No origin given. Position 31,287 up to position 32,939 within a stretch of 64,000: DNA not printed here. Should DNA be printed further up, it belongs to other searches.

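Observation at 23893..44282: Extreme density of GT-C (polyprenyl-phosphate-sugar dependent) membrane glycosyltransferases, including a three-member paralog family with an FxQDDF...YRP motif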

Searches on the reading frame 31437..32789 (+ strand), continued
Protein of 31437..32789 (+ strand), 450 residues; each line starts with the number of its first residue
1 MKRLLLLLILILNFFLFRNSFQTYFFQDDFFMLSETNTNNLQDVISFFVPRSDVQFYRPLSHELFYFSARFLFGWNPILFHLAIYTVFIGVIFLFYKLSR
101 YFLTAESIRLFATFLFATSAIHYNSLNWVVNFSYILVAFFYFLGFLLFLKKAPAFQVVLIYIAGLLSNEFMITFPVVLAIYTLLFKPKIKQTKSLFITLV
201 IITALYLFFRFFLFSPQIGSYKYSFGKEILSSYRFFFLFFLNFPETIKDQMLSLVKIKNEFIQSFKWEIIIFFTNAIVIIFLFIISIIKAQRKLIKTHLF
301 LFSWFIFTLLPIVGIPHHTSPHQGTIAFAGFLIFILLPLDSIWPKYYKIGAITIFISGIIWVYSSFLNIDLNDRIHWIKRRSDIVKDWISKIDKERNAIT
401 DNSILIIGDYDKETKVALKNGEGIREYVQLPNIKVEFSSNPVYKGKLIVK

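Call 64: search_protein_families(library=ncbifam, proteins=[L017:4690-5724:+, L017:5721-6845:+, L017:6842-7582:+, L017:7579-7971:+, L020:4982-5965:+, L020:5917-7242:+], max_evalue=0.00001)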
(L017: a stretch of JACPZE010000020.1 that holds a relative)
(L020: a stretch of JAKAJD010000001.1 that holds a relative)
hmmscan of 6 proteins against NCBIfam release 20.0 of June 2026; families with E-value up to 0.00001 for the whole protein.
L017:4690-5724:+ (344 aa): 25 families
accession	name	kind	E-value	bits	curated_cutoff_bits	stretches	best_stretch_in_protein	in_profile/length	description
TIGR01181.1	dTDP_gluc_dehyt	equivalog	2.3e-57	194.5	365.1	1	4-340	2-320/321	dTDP-glucose 4,6-dehydratase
NF007490.0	PRK10084.1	subfamily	3.3e-44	151.3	649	1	4-339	3-342/361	dTDP-glucose 4,6-dehydratase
TIGR01179.1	galE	equivalog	4.1e-44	150.8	262.3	2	4-155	2-150/332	UDP-glucose 4-epimerase GalE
NF007582.0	PRK10217.1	equivalog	1.9e-37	129.2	698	1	1-340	1-340/355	dTDP-glucose 4,6-dehydratase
TIGR04180.1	EDH_00030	hypoth_equivalog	1.3e-32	113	475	1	5-318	2-296/297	NAD-dependent 4,6-dehydratase LegB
NF007956.0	PRK10675.1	subfamily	5.5e-27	94.8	394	1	4-331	3-329/338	UDP-glucose 4-epimerase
TIGR02622.1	CDP_4_6_dhtase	equivalog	1.3e-23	83.7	278.45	1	2-180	5-170/352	CDP-glucose 4,6-dehydratase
NF011728.1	PRK15181.1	equivalog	4.3e-23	81.9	760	1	2-340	16-346/348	Vi polysaccharide biosynthesis UDP-N-acetylglucosaminuronic acid C-4 epimerase TviC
NF043036.1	ErythonDh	equivalog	3.7e-19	69.1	325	1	3-181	2-166/321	D-erythronate dehydrogenase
TIGR02197.1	heptose_epim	equivalog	6.1e-19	68.3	274.6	1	4-331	1-313/316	ADP-glyceromanno-heptose 6-epimerase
NF008872.0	PRK11908.1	equivalog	6.1e-18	65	294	1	1-270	1-260/349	bifunctional UDP-4-keto-pentose/UDP-xylose synthase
NF042422.1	oxyalk_red_OleD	equivalog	3.2e-15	56.3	580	1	3-241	2-209/329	2-alkyl-3-oxoalkanoate reductase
TIGR03466.1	HpnA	hypoth_equivalog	9.8e-15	54.2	367.65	1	4-197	3-173/327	hopanoid-associated sugar epimerase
TIGR01472.1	gmd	equivalog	6.2e-14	51.9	415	1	4-184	3-175/342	GDP-mannose 4,6-dehydratase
NF042423.1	oxyalk_red_Shew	equivalog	9.7e-12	44.6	580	1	2-199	9-179/331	2-alkyl-3-oxoalkanoate reductase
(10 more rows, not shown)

L017:5721-6845:+ (374 aa): 29 families (the best 25 are shown)
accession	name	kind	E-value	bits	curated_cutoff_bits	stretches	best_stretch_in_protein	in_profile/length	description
TIGR01179.1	galE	equivalog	9.8e-47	159.4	262.3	2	173-356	131-329/332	UDP-glucose 4-epimerase GalE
TIGR04180.1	EDH_00030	hypoth_equivalog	6e-39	133.9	475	2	7-135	1-129/297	NAD-dependent 4,6-dehydratase LegB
TIGR01181.1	dTDP_gluc_dehyt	equivalog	3.4e-36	124.9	365.1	2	176-357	140-316/321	dTDP-glucose 4,6-dehydratase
TIGR02197.1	heptose_epim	equivalog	3.9e-30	105.1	274.6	2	180-352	131-313/316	ADP-glyceromanno-heptose 6-epimerase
NF011728.1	PRK15181.1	equivalog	4.7e-29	101.5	760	2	177-357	155-342/348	Vi polysaccharide biosynthesis UDP-N-acetylglucosaminuronic acid C-4 epimerase TviC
NF007956.0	PRK10675.1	subfamily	1.7e-25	89.9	394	2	6-133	2-130/338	UDP-glucose 4-epimerase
TIGR03466.1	HpnA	hypoth_equivalog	5.2e-17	61.7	367.65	1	6-130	2-116/327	hopanoid-associated sugar epimerase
NF042422.1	oxyalk_red_OleD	equivalog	1.4e-16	60.8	580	1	6-130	2-113/329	2-alkyl-3-oxoalkanoate reductase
NF008360.0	PRK11150.1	equivalog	8.4e-16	58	452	1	184-332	137-286/310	ADP-glyceromanno-heptose 6-epimerase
NF007490.0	PRK10084.1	subfamily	1.1e-15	57.6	649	2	6-114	2-113/361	dTDP-glucose 4,6-dehydratase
NF047922.1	GDPFucSynFcl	equivalog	3.7e-15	56.2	500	1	182-355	129-304/308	GDP-L-fucose synthase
NF008872.0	PRK11908.1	equivalog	4.7e-15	55.5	294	1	185-355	147-338/349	bifunctional UDP-4-keto-pentose/UDP-xylose synthase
NF043036.1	ErythonDh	equivalog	7.8e-13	48.3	325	1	6-133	2-131/321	D-erythronate dehydrogenase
TIGR02622.1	CDP_4_6_dhtase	equivalog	1.2e-12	47.6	278.45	1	4-127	4-129/352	CDP-glucose 4,6-dehydratase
NF042423.1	oxyalk_red_Shew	equivalog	1.7e-12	47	580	1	3-129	7-120/331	2-alkyl-3-oxoalkanoate reductase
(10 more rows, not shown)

L017:6842-7582:+ (246 aa): 9 families
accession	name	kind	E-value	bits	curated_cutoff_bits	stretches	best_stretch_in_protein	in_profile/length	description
TIGR04182.1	glyco_TIGR04182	equivalog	5.1e-16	58.9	325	1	3-214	2-197/293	S-layer glycoprotein N-glycosyltransferase AglJ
NF047588.1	GlcsyltransPgfSStrep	equivalog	7.8e-14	51.6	500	1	1-173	1-164/308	glycosyltransferase PgfS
NF041391.1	DPhHxTase_Halo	equivalog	2.8e-12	46.1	375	1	11-211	5-187/213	dolichyl-phosphate hexose transferase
NF007986.1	PRK10714.1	equivalog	1.1e-08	34.4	529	1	2-223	7-216/316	undecaprenyl-phosphate 4-deoxy-4-formamido-L-arabinose transferase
TIGR03937.1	PgaC_IcaA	equivalog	2.2e-08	33.5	422.3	1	2-108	46-144/407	poly-beta-1,6-N-acetyl-D-glucosamine synthase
NF050050.1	ProtGlycPglI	equivalog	1.1e-06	28.2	500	1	2-124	3-118/306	GalNAc(5)-diNAcBac-PP-undecaprenol beta-1,3-glucosyltransferase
NF007482.0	PRK10073.1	equivalog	3.4e-06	26.3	423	1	2-67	7-69/334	glycosyltransferase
NF010496.0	PRK13915.1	equivalog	5.5e-06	25.7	262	1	2-107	32-134/307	glucosyl-3-phosphoglycerate synthase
NF038302.1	EPS_HpsE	equivalog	8.2e-06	25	300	1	2-66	2-66/307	hormogonium polysaccharide biosynthesis glycosyltransferase HpsE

L017:7579-7971:+ (130 aa): 0 families

L020:4982-5965:+ (327 aa): 22 families
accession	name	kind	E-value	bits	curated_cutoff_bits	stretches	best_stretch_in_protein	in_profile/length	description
TIGR01181.1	dTDP_gluc_dehyt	equivalog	7.8e-39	133.6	365.1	1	6-319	2-316/321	dTDP-glucose 4,6-dehydratase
NF047922.1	GDPFucSynFcl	equivalog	1.7e-36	126.3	500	1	3-318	2-305/308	GDP-L-fucose synthase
TIGR04180.1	EDH_00030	hypoth_equivalog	2.5e-36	125.3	475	1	7-301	2-296/297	NAD-dependent 4,6-dehydratase LegB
TIGR01179.1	galE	equivalog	2e-32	112.3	262.3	1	6-319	2-330/332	UDP-glucose 4-epimerase GalE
TIGR02197.1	heptose_epim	equivalog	2.1e-23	83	274.6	1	7-316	2-315/316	ADP-glyceromanno-heptose 6-epimerase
TIGR03466.1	HpnA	hypoth_equivalog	5.6e-21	74.8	367.65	1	6-260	3-243/327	hopanoid-associated sugar epimerase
NF007582.0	PRK10217.1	equivalog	8e-21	74.5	698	1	5-318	3-335/355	dTDP-glucose 4,6-dehydratase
NF007490.0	PRK10084.1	subfamily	2.6e-20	72.7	649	1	5-317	2-337/361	dTDP-glucose 4,6-dehydratase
NF008872.0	PRK11908.1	equivalog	2.2e-18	66.4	294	1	5-320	3-341/349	bifunctional UDP-4-keto-pentose/UDP-xylose synthase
NF011728.1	PRK15181.1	equivalog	2.9e-18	66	760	1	2-319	14-342/348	Vi polysaccharide biosynthesis UDP-N-acetylglucosaminuronic acid C-4 epimerase TviC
NF005998.1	PRK08125.1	equivalog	3.9e-18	65.2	777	1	3-313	315-648/649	bifunctional UDP-4-amino-4-deoxy-L-arabinose formyltransferase/UDP-glucuronic acid oxidase ArnA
NF008360.0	PRK11150.1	equivalog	5.5e-16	58.6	452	1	7-275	3-266/310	ADP-glyceromanno-heptose 6-epimerase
NF042422.1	oxyalk_red_OleD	equivalog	1.4e-14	54.2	580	1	5-126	2-118/329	2-alkyl-3-oxoalkanoate reductase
NF007956.0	PRK10675.1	subfamily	1.4e-12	47.5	394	1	5-316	2-331/338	UDP-glucose 4-epimerase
NF042423.1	oxyalk_red_Shew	equivalog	1.7e-10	40.5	580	1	4-267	9-261/331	2-alkyl-3-oxoalkanoate reductase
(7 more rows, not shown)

L020:5917-7242:+ (441 aa): 8 families
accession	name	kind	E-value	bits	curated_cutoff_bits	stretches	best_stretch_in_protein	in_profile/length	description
TIGR03026.1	NDP-sugDHase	subfamily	9.7e-96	321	189.8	1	15-405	2-412/413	nucleotide sugar dehydrogenase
NF040825.1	UDPMaNacDH_Arch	equivalog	2.3e-72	244.2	750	1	15-416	2-409/418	UDP-N-acetyl-D-mannosamine dehydrogenase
NF008286.0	PRK11064.1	equivalog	1.9e-48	165.1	459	1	13-394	3-410/420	UDP-N-acetyl-D-mannosamine dehydrogenase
NF047673.2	TeichurnBiosyTuaD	equivalog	2.3e-44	152.2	700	1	14-413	2-419/439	UDP-glucose 6-dehydrogenase TuaD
NF041297.1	UDPGDh_AglM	equivalog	6.1e-43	147.3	670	1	15-387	2-399/429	UDP-glucose 6-dehydrogenase AglM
NF011729.0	PRK15182.1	equivalog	6.5e-29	100.9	592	1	13-405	6-413/425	Vi polysaccharide biosynthesis UDP-N-acetylglucosamine C-6 dehydrogenase TviB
NF011631.0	PRK15057.1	equivalog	9.4e-12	44.7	757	1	15-359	2-341/388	UDP-glucose 6-dehydrogenase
TIGR03911.1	pyrrolys_PylD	equivalog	7.7e-06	25.2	150.05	0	12-53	144-185/266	3-methylornithyl-N6-L-lysine dehydrogenase PylD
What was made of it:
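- PgfS is among the best NCBIfam matches of 32786 (call 64).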

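Call 71: search_protein_families(library=pfam, proteins=[L029:10807-12549:+, L011:12492-13961:+, L051:2212-4821:-, L056:14071-15303:+, L045:4188-5648:+, L039:5325-7904:-, L044:8056-9789:+, L061:3012-4664:+], max_evalue=0.01)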
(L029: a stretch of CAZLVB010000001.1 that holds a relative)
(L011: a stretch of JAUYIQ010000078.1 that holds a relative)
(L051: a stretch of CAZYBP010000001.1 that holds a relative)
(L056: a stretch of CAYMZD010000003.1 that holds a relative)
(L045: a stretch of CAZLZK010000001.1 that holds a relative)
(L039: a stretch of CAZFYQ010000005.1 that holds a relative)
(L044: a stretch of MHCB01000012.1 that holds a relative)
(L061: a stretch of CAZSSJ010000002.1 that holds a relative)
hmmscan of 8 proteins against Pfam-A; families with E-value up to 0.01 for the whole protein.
L029:10807-12549:+ (580 aa): 0 families

L011:12492-13961:+ (489 aa): 3 families
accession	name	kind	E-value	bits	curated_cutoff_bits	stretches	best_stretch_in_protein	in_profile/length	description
PF13440.11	Polysacc_synt_3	-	1.8e-52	178.9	23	1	40-332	1-290/293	Polysaccharide biosynthesis protein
PF01943.22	Polysacc_synt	-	4.5e-15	56.3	28.2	1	19-285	4-274/274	Polysaccharide biosynthesis protein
PF03023.19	MurJ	-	1.4e-08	34.2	27.4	1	78-449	47-437/451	Lipid II flippase MurJ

L051:2212-4821:- (869 aa): 1 family
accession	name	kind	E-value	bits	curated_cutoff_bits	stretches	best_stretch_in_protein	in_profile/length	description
PF11847.13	GT-C_AftD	-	3e-05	22.6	26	1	338-473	408-543/661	Alpha-(1->3)-arabinofuranosyltransferase, N-terminal GT-C domain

L056:14071-15303:+ (410 aa): 2 families
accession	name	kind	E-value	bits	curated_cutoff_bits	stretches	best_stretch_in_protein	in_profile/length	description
PF01943.22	Polysacc_synt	-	6e-23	82.1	28.2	1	9-275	5-271/274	Polysaccharide biosynthesis protein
PF13440.11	Polysacc_synt_3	-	7.5e-17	61.9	23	1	29-324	1-292/293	Polysaccharide biosynthesis protein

L045:4188-5648:+ (486 aa): 2 families
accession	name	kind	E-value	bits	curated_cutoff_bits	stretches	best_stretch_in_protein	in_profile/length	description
PF13231.12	PMT_2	-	3.2e-15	57.2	26.1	1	18-175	4-155/160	Dolichyl-phosphate-mannose-protein mannosyltransferase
PF02366.24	PMT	-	4e-11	43.4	22.7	1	15-184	61-238/245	Dolichyl-phosphate-mannose-protein mannosyltransferase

L039:5325-7904:- (859 aa): 0 families

L044:8056-9789:+ (577 aa): 0 families

L061:3012-4664:+ (550 aa): 1 family
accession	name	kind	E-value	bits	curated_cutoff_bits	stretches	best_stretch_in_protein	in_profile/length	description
PF13231.12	PMT_2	-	1.7e-05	25.5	26.1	1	68-233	2-156/160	Dolichyl-phosphate-mannose-protein mannosyltransferase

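Call 78: search_protein_families(library=pfam, proteins=[L017:7579-7971:+], max_evalue=0.1)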
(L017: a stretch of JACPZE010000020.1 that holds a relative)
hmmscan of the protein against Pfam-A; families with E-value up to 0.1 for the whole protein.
L017:7579-7971:+ (130 aa): 11 families
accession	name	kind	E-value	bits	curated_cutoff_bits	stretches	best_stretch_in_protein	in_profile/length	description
PF07883.17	Cupin_2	-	9.3e-17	61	27.2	1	48-114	4-69/70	Cupin domain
PF01050.24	MannoseP_isomer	-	2.6e-07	31.3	23.6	1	36-109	22-95/116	Mannose-6-phosphate isomerase C-terminal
PF00190.28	Cupin_1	-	4.3e-07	30.1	22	1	51-115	42-114/151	Cupin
PF02311.25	AraC_binding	-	1.4e-06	28.6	21.1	1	53-116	14-76/135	AraC-like ligand binding domain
PF05899.18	Cupin_3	-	0.0002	21.5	23.5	1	46-96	9-59/74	EutQ-like cupin domain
PF12973.13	Cupin_7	-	0.00055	20.2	27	1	46-104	37-90/105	ChrR Cupin-like domain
PF21621.3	MPI_cupin_dom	-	0.00057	20.3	27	1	65-95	31-61/79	Mannose-6-phosphate isomerase, cupin domain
PF14667.12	Polysacc_synt_C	-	0.0014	19.1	28.7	1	57-84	33-60/111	Polysaccharide biosynthesis C-terminal domain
PF11699.14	CENP-C_C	-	0.026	15.2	29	1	57-109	27-79/85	Mif2/CENP-C like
PF05523.17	FdtA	-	0.05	13.8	23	1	57-106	48-102/131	WxcM-like, C-terminal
PF03152.21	UFD1_N1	-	0.056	13.5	29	0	80-105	14-39/97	Ubiquitin fusion degradation protein UFD1, N-terminal subdomain 1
